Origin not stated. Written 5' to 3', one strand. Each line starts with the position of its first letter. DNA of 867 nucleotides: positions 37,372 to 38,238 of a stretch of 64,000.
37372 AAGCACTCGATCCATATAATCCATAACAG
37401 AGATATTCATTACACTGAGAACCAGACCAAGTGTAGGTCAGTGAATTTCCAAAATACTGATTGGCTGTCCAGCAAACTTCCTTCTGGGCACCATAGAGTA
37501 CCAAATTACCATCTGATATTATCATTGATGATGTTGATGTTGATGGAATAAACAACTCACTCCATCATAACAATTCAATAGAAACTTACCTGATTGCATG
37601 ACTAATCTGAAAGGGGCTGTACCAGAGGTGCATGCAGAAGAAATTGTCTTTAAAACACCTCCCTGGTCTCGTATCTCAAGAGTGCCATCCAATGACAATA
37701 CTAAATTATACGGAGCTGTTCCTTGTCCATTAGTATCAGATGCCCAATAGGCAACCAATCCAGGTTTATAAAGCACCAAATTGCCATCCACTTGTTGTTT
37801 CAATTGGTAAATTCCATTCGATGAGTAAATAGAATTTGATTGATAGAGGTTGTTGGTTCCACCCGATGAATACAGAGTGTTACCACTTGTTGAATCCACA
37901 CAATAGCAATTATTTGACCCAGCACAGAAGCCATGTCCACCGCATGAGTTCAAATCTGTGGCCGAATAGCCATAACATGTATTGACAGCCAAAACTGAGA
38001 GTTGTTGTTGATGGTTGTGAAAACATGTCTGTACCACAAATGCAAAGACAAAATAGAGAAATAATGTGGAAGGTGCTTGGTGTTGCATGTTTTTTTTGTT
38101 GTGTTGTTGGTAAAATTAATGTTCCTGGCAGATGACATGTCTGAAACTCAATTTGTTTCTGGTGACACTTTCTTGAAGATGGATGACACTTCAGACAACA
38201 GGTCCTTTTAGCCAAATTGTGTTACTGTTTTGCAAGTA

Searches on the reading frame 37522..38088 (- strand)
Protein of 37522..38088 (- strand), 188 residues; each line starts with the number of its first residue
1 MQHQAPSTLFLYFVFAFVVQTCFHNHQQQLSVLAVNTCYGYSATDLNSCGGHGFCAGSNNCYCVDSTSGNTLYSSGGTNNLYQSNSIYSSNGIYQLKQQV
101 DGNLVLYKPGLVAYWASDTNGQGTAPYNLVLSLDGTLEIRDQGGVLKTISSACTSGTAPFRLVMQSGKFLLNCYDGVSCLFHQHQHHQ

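Call 28: find_encoding_contigs(protein=window:37522-38088:-, flank=5000, max_places=6)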
Protein window:37522-38088:- (188 aa): no gene with exactly this product is on record in the collection.
